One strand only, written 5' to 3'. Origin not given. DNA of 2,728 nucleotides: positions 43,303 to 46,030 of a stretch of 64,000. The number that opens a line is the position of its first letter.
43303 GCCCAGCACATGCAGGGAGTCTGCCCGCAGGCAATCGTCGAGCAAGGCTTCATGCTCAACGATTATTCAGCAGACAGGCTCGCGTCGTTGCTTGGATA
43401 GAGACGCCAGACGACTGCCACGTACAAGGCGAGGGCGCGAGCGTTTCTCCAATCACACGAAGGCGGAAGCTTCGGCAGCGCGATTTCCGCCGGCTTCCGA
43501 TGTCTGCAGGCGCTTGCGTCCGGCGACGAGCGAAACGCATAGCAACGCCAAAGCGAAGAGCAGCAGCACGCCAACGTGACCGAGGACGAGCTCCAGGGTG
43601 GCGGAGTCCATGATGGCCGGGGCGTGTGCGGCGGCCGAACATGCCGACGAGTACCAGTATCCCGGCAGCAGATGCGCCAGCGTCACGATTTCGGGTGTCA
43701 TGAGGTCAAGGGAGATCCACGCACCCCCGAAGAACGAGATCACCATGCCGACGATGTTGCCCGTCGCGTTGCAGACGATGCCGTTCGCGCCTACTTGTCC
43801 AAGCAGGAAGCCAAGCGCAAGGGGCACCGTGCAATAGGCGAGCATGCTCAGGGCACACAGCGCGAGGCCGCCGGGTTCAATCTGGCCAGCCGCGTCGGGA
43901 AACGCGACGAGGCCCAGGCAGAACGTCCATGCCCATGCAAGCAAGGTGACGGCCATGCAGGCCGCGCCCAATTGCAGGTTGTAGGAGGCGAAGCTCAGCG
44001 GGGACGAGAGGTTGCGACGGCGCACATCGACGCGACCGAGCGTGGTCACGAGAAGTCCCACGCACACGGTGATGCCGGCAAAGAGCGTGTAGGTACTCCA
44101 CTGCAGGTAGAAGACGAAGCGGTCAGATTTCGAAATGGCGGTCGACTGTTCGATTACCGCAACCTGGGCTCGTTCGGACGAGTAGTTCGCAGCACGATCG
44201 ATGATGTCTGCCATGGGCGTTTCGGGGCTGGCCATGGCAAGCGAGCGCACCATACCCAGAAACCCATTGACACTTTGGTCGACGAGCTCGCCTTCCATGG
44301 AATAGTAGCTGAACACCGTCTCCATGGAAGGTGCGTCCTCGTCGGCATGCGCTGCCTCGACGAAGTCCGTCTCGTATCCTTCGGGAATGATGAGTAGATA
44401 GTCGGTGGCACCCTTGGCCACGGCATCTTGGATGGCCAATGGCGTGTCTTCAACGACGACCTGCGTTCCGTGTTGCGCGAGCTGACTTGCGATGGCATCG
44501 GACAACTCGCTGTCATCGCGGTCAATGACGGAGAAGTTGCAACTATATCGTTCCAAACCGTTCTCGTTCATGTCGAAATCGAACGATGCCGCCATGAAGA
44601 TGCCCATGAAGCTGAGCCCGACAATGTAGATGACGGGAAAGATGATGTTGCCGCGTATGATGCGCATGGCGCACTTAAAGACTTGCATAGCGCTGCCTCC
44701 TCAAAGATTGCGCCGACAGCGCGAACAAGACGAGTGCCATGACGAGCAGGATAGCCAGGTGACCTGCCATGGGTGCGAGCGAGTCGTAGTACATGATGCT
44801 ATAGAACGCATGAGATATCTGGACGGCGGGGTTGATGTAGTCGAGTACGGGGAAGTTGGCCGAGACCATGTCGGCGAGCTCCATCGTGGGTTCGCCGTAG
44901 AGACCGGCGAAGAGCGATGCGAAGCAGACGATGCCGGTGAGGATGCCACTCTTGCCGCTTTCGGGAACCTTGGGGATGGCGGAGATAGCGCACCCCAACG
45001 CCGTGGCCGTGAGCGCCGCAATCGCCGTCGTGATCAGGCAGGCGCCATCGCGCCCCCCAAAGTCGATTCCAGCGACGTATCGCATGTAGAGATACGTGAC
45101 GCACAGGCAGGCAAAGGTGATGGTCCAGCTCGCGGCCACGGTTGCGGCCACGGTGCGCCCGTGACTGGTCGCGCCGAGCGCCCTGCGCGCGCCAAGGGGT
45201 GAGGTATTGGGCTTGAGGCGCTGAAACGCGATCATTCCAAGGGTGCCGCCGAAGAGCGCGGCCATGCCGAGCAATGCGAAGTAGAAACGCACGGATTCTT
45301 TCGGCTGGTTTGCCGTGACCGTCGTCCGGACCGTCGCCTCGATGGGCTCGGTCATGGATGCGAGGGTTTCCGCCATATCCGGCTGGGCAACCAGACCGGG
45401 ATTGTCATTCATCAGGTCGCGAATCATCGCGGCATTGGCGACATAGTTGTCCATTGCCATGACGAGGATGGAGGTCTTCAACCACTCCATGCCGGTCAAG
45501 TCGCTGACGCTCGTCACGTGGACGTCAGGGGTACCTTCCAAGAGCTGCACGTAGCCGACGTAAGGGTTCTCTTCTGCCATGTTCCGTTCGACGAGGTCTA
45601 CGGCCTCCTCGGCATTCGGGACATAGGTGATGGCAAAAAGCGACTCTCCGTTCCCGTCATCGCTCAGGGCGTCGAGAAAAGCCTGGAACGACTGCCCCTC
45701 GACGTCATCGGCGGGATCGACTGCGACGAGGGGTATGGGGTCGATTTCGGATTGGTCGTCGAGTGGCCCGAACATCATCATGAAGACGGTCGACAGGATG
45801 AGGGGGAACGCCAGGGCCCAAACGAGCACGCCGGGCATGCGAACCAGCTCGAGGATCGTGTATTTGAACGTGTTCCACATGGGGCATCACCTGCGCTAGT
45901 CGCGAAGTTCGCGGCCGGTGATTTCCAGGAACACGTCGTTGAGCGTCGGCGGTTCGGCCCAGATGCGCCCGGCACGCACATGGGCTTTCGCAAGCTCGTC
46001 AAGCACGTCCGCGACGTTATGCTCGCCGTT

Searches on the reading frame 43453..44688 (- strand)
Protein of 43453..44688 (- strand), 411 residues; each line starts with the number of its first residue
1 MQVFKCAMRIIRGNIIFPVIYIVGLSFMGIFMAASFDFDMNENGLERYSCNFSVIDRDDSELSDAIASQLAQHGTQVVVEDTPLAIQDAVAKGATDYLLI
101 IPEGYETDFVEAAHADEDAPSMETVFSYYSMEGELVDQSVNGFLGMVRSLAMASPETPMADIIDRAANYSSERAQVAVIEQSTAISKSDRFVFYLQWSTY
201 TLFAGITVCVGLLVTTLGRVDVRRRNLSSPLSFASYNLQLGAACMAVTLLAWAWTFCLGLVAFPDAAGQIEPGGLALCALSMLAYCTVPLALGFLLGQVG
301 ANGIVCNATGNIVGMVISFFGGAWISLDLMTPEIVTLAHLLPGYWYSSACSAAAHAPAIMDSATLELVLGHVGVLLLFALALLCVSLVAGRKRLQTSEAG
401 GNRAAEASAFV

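Call 8: search_protein_families(library=pfam, proteins=[window:43453-44688:-])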
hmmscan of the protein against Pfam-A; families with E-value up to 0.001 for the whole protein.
window:43453-44688:- (411 aa): 1 family
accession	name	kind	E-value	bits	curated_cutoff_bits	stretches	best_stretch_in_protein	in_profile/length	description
PF12698.13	ABC2_membrane_3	-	7e-22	78.4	31.6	1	15-387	8-346/347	ABC-2 family transporter protein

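Call 9: search_protein_families(library=ncbifam, proteins=[window:43453-44688:-])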
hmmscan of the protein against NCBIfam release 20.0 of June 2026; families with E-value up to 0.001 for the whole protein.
window:43453-44688:- (411 aa): 0 families

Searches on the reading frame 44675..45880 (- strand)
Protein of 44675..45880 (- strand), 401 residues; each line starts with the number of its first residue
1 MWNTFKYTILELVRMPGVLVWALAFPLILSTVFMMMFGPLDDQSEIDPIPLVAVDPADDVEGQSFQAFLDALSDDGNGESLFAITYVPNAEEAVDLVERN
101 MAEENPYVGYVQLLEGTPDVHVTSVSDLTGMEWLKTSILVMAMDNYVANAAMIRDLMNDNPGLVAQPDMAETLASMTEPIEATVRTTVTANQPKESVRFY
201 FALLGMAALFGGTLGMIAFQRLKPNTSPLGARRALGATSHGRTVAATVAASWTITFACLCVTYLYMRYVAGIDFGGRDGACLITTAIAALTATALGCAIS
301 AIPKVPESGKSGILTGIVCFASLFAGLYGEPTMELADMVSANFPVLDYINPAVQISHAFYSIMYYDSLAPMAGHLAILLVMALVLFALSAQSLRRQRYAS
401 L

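Call 8: search_protein_families(library=pfam, proteins=[window:44675-45880:-])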
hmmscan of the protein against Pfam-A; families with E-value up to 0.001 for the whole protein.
window:44675-45880:- (401 aa): 2 families
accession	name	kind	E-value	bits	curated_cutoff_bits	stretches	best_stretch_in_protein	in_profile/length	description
PF12698.13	ABC2_membrane_3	-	4.3e-35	121.8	31.6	1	18-389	3-345/347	ABC-2 family transporter protein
PF01061.29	ABC2_membrane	-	0.00032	20.7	26.9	0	196-362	47-209/211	ABC-2 type transporter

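Call 9: search_protein_families(library=ncbifam, proteins=[window:44675-45880:-])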
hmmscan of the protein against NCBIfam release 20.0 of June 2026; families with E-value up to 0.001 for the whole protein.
window:44675-45880:- (401 aa): 1 family
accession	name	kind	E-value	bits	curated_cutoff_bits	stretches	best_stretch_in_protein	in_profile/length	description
NF038293.1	permease_SagH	equivalog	6.8e-12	44.9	450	1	9-396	9-370/370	SagH family ABC transporter permease subunit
